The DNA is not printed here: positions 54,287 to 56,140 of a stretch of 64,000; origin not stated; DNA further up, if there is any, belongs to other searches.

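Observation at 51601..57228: Coupled HPrK-like / radical-SAM-SPASM / amidohydrolase-HAD cassette sharing a divergent promoter with two tandem methyltransferases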

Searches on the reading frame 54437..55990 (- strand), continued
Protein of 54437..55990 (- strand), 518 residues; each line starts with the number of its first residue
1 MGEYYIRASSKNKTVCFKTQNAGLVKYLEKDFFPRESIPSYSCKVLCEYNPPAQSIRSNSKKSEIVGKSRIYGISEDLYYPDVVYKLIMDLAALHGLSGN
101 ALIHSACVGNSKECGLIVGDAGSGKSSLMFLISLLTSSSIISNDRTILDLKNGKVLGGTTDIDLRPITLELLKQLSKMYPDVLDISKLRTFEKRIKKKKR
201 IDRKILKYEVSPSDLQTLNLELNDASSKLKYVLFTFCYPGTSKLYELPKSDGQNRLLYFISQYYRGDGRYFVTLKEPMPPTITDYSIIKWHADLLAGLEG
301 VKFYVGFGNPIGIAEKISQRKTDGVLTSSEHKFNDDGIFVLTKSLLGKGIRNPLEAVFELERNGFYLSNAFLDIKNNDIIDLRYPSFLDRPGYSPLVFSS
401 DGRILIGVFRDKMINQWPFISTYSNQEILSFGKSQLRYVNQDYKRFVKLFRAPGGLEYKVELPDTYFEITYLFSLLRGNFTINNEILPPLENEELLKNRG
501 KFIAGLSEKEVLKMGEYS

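Call 74: search_solved_structures(query=L011:6734-7975:+, max_evalue=1e-10, show_alignments=3)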
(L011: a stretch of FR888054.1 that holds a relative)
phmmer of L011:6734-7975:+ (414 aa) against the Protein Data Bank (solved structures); distinct sequences matched with E-value up to 1e-10: 15.
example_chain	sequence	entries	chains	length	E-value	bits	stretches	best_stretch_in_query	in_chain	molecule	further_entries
3lnp_A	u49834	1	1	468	2.2e-24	89.1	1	27-387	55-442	Amidohydrolase family Protein OLEI01672_1_465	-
4v1x_A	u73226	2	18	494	7.3e-23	84.2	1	200-387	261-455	ATRAZINE CHLOROHYDROLASE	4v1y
4dyk_A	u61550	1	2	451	2.8e-22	82.3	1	154-371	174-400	AMIDOHYDROLASE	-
4gbd_A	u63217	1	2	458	2.9e-22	82.2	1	154-371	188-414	Putative uncharacterized protein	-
4f0r_A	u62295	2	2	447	8.9e-19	70.7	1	38-373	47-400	5-methylthioadenosine/S-adenosylhomocysteine deaminase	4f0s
4dzh_A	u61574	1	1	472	5.9e-18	68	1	196-372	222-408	AMIDOHYDROLASE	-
7ww2_A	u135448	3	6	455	2e-17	66.3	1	192-410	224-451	8-oxoguanine deaminase | Hydroxydechloroatrazine ethylaminohydrolase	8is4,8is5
1p1m_A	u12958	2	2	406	1.2e-16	63.8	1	51-367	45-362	Hypothetical protein TM0936 | Uncharacterized protein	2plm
1j6p_A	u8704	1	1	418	1.2e-16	63.6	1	51-367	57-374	METAL-DEPENDENT HYDROLASE OF CYTOSINEDEMANIASE/CHLOROHYDROLASE FAMILY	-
7lkj_A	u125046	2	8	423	2.5e-16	62.7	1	49-368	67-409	Aminofutalosine deaminase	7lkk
3hpa_A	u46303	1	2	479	5.1e-15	58.3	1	191-386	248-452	AMIDOHYDROLASE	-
3e0l_A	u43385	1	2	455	1.1e-11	47.4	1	52-313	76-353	Guanine deaminase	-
6oh9_A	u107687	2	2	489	1.4e-11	47.1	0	192-304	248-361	Yeast Guanine Deaminase | Probable guanine deaminase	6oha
2uz9_A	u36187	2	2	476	4.8e-11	45.2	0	52-313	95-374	GUANINE DEAMINASE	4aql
2paj_A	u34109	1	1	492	5.4e-11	45.1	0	197-310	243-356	putative cytosine/guanine deaminase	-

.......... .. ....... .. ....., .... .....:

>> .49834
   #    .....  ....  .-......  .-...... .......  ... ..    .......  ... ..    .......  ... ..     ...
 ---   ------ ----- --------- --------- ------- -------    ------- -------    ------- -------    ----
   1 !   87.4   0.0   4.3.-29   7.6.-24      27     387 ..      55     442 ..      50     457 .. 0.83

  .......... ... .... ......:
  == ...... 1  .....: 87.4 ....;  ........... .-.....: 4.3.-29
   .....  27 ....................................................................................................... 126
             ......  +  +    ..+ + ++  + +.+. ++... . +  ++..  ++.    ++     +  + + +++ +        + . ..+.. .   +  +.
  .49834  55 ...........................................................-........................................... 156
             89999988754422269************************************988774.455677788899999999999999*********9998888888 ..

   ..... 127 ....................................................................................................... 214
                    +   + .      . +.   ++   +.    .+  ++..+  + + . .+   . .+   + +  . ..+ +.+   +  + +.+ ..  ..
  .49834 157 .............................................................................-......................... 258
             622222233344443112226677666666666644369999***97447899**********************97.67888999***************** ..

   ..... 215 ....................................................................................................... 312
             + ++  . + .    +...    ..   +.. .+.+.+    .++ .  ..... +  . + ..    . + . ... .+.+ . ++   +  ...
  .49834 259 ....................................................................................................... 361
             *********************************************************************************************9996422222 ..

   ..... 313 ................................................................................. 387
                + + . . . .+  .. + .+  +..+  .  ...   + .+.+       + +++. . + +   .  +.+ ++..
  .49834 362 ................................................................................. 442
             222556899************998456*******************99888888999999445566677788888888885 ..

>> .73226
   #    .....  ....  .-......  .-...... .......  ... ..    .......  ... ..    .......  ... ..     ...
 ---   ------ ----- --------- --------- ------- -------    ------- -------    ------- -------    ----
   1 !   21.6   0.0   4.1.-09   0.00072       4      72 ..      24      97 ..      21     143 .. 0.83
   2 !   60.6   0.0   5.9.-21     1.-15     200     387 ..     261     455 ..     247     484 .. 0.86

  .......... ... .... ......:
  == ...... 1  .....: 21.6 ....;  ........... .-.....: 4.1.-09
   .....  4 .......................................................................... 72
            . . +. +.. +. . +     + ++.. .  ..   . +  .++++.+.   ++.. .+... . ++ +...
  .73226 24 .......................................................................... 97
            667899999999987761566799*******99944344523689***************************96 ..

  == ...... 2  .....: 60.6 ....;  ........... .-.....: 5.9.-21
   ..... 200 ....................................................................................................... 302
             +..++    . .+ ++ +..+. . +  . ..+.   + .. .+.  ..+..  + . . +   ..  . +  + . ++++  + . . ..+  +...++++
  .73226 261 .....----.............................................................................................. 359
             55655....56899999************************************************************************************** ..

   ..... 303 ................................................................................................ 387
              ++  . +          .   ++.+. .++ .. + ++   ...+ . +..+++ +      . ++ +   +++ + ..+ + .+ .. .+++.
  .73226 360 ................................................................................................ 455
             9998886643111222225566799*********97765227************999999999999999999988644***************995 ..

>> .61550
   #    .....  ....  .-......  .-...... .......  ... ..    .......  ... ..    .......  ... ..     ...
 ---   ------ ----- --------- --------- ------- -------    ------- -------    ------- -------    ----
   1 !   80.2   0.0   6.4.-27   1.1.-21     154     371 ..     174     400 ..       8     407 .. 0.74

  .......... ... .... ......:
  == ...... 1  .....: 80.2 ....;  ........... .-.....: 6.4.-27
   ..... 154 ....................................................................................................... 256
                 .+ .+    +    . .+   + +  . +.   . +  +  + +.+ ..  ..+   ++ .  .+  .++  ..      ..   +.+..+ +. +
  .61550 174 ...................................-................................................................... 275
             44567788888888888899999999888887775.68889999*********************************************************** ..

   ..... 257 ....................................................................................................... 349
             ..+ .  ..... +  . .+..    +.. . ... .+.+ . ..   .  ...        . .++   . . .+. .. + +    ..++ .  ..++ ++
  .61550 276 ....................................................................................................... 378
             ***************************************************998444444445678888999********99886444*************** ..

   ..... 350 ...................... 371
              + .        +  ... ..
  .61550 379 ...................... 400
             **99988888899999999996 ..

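Call 81: search_solved_structures(query=L021:4779-6128:+, max_evalue=0.1, show_alignments=1)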
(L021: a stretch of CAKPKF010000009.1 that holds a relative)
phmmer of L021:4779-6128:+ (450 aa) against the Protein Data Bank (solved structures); distinct sequences matched with E-value up to 0.1: 0.
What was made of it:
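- Tried and rejected: It has no PDB relative (call 81).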

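Call 83: list_cluster_members(proteins=[P0002, P0123, P0124, P0125, P0129, P0130, P0137, P0144])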
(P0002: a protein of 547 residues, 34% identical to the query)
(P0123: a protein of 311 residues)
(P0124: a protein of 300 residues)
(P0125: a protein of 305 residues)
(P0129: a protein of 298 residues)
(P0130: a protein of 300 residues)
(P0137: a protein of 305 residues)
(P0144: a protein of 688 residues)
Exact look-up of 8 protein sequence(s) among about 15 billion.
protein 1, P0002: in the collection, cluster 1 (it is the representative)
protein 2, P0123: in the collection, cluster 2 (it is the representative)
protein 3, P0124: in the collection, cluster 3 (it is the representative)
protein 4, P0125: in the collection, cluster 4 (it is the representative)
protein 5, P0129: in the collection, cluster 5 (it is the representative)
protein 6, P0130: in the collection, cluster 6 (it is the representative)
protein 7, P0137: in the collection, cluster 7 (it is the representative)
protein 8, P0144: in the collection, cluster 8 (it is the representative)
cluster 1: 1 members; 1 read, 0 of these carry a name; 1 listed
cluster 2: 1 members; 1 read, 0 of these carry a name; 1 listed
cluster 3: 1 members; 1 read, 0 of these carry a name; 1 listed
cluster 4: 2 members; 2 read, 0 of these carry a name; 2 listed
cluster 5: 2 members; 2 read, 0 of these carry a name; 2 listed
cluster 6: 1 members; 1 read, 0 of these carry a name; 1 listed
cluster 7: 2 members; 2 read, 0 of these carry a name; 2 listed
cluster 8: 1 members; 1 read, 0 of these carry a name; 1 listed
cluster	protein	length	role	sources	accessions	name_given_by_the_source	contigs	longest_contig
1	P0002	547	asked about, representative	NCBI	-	-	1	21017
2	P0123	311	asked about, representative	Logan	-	-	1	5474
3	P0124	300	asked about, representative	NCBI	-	-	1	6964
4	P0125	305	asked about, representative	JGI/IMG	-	-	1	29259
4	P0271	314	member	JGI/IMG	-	-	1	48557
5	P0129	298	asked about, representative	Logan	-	-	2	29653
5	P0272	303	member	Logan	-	-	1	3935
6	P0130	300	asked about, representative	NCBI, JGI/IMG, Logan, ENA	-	-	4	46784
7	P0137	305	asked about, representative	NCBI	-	-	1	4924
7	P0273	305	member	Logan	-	-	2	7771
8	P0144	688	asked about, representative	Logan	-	-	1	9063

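Call 84: find_encoding_contigs(protein=P0123, flank=6000, max_places=2)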
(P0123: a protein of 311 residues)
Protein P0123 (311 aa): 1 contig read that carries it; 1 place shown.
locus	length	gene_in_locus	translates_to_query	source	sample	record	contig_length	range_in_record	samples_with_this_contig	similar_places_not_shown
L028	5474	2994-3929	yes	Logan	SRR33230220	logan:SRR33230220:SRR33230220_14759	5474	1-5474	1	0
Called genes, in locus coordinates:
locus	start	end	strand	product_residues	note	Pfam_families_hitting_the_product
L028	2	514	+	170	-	?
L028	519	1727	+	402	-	PF04055:Radical_SAM, PF13353:Fer4_12 (weak), PF13186:SPASM (weak)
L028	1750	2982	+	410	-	PF01979:Amidohydro_1, PF07969:Amidohydro_3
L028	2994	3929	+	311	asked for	-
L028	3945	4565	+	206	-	PF01209:Ubie_methyltran (weak), PF13489:Methyltransf_23, PF13649:Methyltransf_25, PF13847:Methyltransf_31, PF08241:Methyltransf_11, PF08242:Methyltransf_12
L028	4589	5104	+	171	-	PF01725:Ham1p_like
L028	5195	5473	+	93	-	?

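Call 85: find_encoding_contigs(protein=P0130, flank=7000, max_places=2)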
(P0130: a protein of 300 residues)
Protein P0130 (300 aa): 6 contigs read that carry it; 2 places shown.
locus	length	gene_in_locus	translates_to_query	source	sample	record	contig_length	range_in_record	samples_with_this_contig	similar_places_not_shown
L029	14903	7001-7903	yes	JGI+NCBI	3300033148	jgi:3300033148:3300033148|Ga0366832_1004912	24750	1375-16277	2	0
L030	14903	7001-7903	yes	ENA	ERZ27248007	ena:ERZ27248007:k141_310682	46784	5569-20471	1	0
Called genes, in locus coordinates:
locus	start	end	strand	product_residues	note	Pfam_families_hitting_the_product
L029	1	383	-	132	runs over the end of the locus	-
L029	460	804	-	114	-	-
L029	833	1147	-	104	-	-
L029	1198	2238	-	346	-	PF18765:Polbeta (weak)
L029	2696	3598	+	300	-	PF27840:ScmC (faint)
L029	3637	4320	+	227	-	PF00702:Hydrolase, PF13344:Hydrolase_6 (faint), PF13419:HAD_2, PF13242:Hydrolase_like (weak)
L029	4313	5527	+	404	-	PF04055:Radical_SAM, PF13353:Fer4_12 (weak), PF13186:SPASM (weak)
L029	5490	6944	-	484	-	PF01656:CbiA (weak), PF06418:CTP_synth_N, PF00117:GATase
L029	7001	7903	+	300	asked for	-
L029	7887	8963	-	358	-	PF13477:Glyco_trans_4_2, PF13439:Glyco_transf_4, PF20706:GT4-conflict, PF00534:Glycos_transf_1, PF13692:Glyco_trans_1_4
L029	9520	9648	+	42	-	-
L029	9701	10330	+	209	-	-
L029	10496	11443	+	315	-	PF02463:SMC_N (faint), PF00005:ABC_tran, PF13304:AAA_21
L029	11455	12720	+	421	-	PF12698:ABC2_membrane_3, PF01061:ABC2_membrane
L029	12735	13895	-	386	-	PF13528:Glyco_trans_1_3, PF04101:Glyco_tran_28_C (weak)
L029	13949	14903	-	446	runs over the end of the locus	PF13439:Glyco_transf_4, PF13477:Glyco_trans_4_2, PF13579:Glyco_trans_4_4, PF20706:GT4-conflict (faint), PF00534:Glycos_transf_1, PF13692:Glyco_trans_1_4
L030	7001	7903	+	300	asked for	-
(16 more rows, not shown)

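Call 86: find_encoding_contigs(protein=P0125, flank=7000, max_places=2)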
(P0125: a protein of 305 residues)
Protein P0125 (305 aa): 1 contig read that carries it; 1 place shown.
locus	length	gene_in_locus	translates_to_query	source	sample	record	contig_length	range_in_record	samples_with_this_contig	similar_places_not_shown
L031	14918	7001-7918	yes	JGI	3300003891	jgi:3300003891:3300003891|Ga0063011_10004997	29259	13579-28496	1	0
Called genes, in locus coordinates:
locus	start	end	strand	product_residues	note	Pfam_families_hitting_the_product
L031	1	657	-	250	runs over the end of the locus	-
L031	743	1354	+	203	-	-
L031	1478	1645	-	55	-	-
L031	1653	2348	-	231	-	-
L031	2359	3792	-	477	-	PF01580:FtsK_SpoIIIE (faint), PF01935:DUF87, PF10412:TrwB_AAD_bind (faint), PF12846:AAA_10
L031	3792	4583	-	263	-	-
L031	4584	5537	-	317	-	-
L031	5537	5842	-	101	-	-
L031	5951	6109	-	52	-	PF23477:zf_Tbcl_2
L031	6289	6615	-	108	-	PF00702:Hydrolase (weak), PF13419:HAD_2 (weak)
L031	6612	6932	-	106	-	-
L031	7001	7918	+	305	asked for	-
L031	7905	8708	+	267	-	PF08242:Methyltransf_12 (weak), PF13649:Methyltransf_25 (weak)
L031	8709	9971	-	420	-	PF01979:Amidohydro_1, PF07969:Amidohydro_3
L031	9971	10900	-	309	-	-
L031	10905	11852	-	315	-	PF04055:Radical_SAM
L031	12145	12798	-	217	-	PF00535:Glycos_transf_2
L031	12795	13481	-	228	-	-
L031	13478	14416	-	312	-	PF02779:Transket_pyr, PF22613:Transketolase_C_1 (faint), PF02780:Transketolase_C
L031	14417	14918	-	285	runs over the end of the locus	PF13292:DXP_synthase_N, PF00456:Transketolase_N, PF00676:E1_dh (weak)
